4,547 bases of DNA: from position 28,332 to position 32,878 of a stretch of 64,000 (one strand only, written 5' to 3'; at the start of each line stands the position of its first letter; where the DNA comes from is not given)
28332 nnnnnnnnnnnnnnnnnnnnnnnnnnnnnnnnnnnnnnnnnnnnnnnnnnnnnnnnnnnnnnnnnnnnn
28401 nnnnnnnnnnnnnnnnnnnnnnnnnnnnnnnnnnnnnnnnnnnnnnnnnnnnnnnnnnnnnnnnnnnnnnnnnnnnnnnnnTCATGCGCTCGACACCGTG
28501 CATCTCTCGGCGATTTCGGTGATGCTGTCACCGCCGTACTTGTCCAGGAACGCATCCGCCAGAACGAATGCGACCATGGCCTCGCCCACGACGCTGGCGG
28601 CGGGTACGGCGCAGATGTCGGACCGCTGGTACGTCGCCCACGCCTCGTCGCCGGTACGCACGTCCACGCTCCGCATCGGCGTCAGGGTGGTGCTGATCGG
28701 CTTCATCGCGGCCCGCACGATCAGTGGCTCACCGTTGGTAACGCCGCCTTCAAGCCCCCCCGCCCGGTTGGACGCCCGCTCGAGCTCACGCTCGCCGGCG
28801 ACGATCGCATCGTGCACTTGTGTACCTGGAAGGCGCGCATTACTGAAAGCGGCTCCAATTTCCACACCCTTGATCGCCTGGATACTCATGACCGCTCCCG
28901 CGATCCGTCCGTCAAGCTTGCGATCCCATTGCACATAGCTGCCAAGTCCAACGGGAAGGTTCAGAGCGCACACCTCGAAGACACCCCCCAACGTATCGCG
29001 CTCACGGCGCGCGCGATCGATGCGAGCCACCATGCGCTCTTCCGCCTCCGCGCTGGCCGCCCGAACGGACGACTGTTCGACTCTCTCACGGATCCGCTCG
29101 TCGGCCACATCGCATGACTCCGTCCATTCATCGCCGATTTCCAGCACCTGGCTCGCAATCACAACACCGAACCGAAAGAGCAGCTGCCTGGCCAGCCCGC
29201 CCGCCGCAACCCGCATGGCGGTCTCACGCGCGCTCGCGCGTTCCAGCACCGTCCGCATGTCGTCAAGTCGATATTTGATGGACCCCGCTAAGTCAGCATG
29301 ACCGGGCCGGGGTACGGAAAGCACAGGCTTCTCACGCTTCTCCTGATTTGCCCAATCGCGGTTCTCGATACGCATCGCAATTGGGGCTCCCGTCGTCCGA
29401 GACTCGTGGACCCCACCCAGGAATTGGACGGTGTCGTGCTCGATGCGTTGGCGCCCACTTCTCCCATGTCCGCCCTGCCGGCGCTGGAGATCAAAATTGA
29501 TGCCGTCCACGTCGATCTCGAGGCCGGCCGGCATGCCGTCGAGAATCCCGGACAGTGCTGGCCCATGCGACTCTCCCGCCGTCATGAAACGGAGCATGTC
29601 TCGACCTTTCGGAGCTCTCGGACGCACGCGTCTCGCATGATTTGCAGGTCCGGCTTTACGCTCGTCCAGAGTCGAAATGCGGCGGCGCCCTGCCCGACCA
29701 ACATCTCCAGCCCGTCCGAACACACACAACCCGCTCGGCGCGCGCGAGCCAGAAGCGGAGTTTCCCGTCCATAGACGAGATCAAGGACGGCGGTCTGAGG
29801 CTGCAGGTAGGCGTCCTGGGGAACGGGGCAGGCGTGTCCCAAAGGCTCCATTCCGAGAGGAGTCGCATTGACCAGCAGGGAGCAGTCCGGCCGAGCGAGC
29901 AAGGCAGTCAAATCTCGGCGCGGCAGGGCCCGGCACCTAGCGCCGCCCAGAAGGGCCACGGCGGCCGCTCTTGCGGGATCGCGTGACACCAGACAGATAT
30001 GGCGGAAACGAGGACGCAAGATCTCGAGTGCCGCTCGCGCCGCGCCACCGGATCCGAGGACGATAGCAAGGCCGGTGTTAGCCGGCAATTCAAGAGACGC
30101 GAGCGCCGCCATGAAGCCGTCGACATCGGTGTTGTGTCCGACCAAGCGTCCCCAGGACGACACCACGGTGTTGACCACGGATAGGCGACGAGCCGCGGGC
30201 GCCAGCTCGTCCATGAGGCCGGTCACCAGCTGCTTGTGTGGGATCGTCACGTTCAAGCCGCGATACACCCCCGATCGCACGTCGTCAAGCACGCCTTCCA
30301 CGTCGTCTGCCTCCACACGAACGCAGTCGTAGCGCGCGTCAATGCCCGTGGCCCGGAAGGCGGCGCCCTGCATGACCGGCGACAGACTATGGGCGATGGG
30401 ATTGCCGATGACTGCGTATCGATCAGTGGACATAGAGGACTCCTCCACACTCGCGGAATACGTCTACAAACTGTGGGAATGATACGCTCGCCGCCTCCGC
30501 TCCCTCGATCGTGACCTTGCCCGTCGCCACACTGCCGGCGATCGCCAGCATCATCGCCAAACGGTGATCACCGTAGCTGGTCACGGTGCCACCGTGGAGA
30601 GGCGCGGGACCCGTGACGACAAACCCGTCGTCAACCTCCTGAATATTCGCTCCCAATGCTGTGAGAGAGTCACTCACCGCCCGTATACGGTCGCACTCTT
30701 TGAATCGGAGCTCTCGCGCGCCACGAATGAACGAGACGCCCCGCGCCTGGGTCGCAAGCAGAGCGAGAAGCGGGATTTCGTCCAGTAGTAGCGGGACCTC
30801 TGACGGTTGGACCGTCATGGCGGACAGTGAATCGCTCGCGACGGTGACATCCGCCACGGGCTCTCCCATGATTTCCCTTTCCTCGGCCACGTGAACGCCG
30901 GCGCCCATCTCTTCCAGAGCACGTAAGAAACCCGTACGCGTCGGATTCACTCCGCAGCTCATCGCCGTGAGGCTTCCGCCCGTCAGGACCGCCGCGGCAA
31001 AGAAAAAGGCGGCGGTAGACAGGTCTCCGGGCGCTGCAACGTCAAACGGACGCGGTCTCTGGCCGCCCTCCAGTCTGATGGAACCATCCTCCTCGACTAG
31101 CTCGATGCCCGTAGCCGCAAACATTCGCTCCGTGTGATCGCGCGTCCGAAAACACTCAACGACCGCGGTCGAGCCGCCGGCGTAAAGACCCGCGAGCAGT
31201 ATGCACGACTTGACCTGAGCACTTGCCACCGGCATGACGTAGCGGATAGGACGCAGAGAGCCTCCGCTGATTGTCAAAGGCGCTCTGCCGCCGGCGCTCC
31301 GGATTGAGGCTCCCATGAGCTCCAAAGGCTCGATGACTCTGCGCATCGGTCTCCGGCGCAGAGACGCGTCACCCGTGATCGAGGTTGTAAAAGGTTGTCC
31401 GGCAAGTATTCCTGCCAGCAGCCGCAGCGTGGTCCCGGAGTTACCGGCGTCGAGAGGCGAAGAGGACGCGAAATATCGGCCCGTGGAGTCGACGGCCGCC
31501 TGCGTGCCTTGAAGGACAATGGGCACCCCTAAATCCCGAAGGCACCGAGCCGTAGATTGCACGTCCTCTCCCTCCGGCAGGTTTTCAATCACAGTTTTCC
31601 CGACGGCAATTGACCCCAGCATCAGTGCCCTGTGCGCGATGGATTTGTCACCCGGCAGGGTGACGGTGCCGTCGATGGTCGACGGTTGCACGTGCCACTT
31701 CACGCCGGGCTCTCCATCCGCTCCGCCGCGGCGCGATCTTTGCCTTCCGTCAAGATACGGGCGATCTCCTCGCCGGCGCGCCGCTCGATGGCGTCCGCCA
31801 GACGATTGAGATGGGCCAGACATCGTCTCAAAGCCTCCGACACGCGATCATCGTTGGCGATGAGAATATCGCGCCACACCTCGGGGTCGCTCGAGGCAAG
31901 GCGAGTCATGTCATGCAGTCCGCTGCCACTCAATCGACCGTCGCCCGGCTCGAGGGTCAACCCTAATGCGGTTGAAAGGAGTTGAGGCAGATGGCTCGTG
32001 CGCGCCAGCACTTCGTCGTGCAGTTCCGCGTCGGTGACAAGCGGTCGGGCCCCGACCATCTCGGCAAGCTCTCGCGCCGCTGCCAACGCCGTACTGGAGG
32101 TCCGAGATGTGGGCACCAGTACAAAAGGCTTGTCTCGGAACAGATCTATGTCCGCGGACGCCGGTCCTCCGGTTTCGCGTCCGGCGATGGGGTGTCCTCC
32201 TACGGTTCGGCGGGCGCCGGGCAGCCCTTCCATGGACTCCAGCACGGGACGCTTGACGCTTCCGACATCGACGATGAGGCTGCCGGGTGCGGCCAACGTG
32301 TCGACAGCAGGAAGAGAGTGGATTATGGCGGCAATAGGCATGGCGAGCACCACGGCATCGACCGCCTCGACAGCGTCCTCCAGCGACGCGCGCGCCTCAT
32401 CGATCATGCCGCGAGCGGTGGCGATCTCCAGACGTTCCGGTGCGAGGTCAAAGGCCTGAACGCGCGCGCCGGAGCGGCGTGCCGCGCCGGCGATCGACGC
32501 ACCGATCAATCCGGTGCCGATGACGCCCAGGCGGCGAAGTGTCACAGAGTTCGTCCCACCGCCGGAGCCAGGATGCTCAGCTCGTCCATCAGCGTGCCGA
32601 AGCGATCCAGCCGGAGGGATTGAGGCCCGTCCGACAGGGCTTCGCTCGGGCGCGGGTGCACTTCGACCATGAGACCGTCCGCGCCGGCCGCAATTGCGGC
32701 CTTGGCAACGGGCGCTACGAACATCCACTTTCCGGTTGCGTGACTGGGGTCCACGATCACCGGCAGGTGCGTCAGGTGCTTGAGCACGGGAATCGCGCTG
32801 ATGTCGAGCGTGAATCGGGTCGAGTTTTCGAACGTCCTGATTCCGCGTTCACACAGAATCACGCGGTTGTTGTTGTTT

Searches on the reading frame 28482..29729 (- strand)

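Call 56: search_protein_families(library=pfam, proteins=[window:28482-29729:-], max_evalue=0.00001)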
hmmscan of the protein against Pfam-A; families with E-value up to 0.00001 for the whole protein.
window:28482-29729:- (415 aa): 1 family
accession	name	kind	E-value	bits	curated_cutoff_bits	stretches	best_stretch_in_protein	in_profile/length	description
PF01264.26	Chorismate_synt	-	2.9e-116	388.2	27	1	46-395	1-327/327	Chorismate synthase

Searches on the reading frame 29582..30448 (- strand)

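Call 56: search_protein_families(library=pfam, proteins=[window:29582-30448:-], max_evalue=0.00001)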
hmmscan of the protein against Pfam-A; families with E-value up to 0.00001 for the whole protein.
window:29582-30448:- (288 aa): 2 families
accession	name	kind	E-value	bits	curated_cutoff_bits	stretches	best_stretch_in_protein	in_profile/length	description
PF08501.16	Shikimate_dh_N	-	8.4e-25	87.3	27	1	13-95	1-83/83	Shikimate dehydrogenase substrate binding domain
PF18317.6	SDH_C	-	1.9e-13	50.3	25.8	1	246-274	1-29/31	Shikimate 5'-dehydrogenase C-terminal domain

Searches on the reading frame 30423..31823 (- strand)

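Call 56: search_protein_families(library=pfam, proteins=[window:30423-31823:-], max_evalue=0.00001)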
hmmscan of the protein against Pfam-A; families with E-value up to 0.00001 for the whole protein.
window:30423-31823:- (466 aa): 1 family
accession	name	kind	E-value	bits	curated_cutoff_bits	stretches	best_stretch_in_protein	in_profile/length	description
PF00275.25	EPSP_synthase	-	4.2e-108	362.2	22.8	1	47-455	4-416/417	EPSP synthase (3-phosphoshikimate 1-carboxyvinyltransferase)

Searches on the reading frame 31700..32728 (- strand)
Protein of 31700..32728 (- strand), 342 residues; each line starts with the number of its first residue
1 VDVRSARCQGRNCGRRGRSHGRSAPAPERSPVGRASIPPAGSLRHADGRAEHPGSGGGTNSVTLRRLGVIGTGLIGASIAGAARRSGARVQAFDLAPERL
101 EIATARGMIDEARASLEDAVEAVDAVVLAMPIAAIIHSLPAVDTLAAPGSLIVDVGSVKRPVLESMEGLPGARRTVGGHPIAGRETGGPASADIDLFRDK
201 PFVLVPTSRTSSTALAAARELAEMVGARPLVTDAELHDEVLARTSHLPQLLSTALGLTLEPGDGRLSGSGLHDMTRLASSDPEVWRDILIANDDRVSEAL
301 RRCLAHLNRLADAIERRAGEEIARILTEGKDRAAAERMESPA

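Call 56: search_protein_families(library=pfam, proteins=[window:31700-32728:-], max_evalue=0.00001)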
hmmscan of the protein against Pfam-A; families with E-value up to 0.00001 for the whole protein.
window:31700-32728:- (342 aa): 6 families
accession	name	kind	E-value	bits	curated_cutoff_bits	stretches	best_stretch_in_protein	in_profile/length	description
PF02153.23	PDH_N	-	2.8e-27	95.6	26.5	1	79-228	1-151/154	Prephenate dehydrogenase, nucleotide-binding domain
PF20463.3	PDH_C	-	1.1e-18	67.8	22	1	233-327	1-101/102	Prephenate dehydrogenase, dimerization domain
PF03807.23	F420_oxidored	-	1e-08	36.1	21.6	1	66-155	1-91/94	NADP oxidoreductase coenzyme F420-dependent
PF03446.21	NAD_binding_2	-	3.8e-08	34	21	1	67-160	2-97/161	NAD binding domain of 6-phosphogluconate dehydrogenase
PF02826.25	2-Hacid_dh_C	-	6e-07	29.5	25.1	1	60-139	32-108/178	D-isomer specific 2-hydroxyacid dehydrogenase, NAD binding domain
PF02737.24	3HCDH_N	-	3e-06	27.7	22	0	67-106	2-41/180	3-hydroxyacyl-CoA dehydrogenase, NAD binding domain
